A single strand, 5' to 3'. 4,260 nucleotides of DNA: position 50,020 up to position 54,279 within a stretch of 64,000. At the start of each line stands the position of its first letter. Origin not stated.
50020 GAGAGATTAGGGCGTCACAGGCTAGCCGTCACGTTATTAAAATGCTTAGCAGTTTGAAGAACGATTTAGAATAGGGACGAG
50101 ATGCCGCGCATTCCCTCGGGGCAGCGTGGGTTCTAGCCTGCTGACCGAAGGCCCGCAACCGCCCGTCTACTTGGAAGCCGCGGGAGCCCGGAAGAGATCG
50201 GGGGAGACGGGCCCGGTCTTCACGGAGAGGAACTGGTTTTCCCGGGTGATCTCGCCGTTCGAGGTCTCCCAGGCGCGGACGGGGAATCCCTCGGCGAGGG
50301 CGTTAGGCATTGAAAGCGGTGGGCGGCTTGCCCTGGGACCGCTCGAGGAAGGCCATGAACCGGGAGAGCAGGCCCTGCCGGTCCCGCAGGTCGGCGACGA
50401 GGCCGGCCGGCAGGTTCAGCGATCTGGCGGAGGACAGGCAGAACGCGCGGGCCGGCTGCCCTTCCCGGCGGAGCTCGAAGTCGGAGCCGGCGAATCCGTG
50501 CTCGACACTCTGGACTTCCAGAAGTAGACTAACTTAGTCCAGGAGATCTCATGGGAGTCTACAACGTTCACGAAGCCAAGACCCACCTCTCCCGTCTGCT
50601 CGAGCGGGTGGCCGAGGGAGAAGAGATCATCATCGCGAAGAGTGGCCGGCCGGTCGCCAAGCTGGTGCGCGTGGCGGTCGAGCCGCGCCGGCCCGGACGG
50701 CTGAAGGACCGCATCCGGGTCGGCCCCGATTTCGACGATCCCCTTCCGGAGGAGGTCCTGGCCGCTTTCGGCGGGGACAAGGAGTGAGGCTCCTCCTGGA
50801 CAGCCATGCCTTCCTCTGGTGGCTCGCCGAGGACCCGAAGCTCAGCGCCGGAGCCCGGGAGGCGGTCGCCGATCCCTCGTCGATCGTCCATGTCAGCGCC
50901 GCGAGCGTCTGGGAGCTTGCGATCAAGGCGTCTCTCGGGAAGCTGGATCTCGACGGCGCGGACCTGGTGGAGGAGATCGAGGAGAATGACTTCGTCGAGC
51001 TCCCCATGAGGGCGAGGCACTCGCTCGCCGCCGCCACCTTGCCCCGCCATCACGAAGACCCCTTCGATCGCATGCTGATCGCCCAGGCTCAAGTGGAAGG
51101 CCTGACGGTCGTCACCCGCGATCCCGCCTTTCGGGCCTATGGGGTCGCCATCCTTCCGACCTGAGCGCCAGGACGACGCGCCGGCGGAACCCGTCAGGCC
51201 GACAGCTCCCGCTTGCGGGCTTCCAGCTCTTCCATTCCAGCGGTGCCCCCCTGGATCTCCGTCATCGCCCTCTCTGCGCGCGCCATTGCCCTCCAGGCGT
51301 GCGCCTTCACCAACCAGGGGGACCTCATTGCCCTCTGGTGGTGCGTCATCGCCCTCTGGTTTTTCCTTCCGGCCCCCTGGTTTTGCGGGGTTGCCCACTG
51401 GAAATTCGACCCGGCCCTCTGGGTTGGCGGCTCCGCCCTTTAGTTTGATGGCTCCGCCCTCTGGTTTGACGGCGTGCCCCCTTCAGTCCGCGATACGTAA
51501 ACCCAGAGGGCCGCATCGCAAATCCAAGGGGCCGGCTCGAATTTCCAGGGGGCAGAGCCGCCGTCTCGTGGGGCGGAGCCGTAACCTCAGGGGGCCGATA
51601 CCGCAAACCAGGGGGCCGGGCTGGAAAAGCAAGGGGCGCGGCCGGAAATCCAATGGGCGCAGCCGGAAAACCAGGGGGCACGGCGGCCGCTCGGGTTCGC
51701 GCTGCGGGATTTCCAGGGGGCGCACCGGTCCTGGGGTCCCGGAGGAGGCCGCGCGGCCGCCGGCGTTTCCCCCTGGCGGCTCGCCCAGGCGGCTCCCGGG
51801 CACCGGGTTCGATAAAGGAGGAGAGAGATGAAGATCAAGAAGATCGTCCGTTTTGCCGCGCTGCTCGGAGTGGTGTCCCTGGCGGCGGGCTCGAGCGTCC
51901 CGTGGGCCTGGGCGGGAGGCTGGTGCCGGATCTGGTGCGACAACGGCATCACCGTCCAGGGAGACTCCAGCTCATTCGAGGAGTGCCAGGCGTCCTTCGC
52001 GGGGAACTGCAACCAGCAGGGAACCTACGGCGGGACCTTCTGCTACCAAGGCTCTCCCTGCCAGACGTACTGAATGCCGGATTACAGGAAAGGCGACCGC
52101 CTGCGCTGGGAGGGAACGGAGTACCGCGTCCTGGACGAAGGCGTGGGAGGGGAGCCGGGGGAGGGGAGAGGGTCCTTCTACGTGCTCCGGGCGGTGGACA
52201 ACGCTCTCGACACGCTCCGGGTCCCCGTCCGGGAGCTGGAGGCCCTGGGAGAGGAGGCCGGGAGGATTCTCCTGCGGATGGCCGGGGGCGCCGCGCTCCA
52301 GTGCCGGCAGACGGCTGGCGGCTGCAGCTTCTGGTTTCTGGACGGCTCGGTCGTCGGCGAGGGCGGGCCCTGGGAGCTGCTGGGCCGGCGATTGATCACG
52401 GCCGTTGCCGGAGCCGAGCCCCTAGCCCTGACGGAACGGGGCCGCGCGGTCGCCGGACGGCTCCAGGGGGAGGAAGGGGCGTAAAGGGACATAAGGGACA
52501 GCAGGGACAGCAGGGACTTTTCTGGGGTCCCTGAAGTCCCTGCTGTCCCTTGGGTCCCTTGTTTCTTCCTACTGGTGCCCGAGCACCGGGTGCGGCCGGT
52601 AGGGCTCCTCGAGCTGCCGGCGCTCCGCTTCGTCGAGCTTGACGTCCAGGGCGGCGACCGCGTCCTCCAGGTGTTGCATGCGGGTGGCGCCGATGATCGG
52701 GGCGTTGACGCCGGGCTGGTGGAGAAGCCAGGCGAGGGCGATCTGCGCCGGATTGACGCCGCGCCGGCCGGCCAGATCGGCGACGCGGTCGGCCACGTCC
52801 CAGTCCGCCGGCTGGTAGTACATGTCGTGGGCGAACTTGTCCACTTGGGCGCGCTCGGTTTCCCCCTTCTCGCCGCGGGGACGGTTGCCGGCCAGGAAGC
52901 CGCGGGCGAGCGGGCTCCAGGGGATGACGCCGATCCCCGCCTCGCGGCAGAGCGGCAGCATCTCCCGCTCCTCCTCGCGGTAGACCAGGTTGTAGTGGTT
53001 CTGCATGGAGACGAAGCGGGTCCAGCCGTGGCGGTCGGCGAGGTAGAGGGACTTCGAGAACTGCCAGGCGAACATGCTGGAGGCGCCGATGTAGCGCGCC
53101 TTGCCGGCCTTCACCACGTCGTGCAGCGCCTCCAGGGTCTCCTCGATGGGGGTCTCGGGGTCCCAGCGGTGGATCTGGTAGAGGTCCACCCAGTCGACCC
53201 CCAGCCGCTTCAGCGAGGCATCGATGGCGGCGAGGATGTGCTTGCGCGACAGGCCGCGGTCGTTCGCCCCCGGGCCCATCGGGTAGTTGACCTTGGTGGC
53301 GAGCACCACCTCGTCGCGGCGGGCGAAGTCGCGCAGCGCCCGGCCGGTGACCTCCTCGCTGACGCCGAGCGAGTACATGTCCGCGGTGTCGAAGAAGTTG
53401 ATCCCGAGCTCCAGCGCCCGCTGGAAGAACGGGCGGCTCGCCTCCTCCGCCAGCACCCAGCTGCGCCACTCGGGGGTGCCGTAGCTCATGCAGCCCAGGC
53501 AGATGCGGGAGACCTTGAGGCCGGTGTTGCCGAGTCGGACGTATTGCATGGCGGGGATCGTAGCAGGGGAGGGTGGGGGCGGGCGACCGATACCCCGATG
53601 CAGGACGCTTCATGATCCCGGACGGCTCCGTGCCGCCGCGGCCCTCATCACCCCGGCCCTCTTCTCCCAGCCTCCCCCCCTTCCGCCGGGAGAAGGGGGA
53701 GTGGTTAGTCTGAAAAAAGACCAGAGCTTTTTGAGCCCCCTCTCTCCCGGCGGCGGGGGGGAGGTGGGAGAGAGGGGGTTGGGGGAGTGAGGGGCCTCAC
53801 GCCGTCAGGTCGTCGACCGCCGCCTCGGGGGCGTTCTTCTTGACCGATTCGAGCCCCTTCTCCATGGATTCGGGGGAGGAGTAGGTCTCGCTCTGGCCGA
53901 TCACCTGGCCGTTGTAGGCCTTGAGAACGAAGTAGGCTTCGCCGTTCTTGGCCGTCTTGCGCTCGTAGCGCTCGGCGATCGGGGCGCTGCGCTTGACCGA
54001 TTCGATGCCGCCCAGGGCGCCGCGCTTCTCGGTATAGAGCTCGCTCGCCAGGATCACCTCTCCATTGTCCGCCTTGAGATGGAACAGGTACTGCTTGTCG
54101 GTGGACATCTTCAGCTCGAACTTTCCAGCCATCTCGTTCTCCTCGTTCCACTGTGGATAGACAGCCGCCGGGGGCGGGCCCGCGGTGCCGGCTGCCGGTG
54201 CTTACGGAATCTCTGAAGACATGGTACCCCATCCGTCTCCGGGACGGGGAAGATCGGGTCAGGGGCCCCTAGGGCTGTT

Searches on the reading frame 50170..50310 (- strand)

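Call 97: search_protein_families(library=pfam, proteins=[window:50170-50310:-], max_evalue=0.1)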
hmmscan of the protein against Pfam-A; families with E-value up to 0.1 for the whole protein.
seq(47 aa): 1 family
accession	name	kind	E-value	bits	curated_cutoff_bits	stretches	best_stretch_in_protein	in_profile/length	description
PF14371.13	DUF4412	-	0.078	13.2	21.6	1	4-44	150-189/191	Domain of unknown function (DUF4412)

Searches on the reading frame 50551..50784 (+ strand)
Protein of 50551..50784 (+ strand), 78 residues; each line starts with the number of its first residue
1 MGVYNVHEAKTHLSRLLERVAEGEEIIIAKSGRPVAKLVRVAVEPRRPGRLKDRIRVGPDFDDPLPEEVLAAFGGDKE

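Call 18: search_protein_families(library=pfam, proteins=[window:50551-50784:+], max_evalue=0.001)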
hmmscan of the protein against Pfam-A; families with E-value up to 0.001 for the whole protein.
window:50551-50784:+ (78 aa): 1 family
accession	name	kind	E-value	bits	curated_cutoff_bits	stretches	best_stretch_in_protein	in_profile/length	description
PF02604.26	PhdYeFM_antitox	-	1.3e-10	41.3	29.8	1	1-41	1-42/74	Antitoxin Phd_YefM, type II toxin-antitoxin system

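Call 71: search_protein_families(library=padloc, proteins=[window:50551-50784:+], max_evalue=0.001)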
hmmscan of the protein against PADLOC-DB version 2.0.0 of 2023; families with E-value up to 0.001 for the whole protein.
window:50551-50784:+ (78 aa): 0 families

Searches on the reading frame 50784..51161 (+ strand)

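Call 18: search_protein_families(library=pfam, proteins=[window:50784-51161:+], max_evalue=0.001)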
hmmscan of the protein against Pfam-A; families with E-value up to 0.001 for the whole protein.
window:50784-51161:+ (126 aa): 1 family
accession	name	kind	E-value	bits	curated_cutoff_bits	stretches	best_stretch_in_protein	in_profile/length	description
PF01850.27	PIN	-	2e-18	67.6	23.6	1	4-120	2-118/120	PIN domain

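Call 71: search_protein_families(library=padloc, proteins=[window:50784-51161:+], max_evalue=0.001)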
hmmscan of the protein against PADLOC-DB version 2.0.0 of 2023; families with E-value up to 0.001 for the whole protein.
window:50784-51161:+ (126 aa): 0 families

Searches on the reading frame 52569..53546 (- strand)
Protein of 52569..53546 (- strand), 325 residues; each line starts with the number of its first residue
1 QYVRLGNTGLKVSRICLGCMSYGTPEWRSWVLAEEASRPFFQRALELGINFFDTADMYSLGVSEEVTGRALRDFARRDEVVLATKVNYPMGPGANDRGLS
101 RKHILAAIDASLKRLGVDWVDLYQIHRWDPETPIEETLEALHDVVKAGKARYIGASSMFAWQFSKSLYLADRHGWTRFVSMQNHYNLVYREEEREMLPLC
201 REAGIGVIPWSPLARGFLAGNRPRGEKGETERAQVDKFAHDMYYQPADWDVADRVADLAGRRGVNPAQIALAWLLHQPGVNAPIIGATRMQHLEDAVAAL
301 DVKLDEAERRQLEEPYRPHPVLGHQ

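Call 18: search_protein_families(library=pfam, proteins=[window:52569-53546:-], max_evalue=0.001)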
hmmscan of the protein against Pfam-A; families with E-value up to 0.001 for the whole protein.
window:52569-53546:- (325 aa): 1 family
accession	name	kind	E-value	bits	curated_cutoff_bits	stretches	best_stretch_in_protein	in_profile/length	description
PF00248.27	Aldo_ket_red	-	1.4e-78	264.4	24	1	14-314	1-288/291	Aldo/keto reductase family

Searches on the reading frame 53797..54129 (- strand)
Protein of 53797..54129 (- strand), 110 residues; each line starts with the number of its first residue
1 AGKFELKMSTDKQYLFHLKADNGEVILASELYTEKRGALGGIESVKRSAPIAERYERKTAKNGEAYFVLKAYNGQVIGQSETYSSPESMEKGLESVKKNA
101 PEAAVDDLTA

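Call 18: search_protein_families(library=pfam, proteins=[window:53797-54129:-], max_evalue=0.001)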
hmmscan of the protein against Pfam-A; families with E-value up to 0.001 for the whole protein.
window:53797-54129:- (110 aa): 1 family
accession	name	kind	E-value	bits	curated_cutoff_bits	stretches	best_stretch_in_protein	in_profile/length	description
PF07411.17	DUF1508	-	6.4e-41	138.4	22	2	60-107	1-48/48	Domain of unknown function (DUF1508)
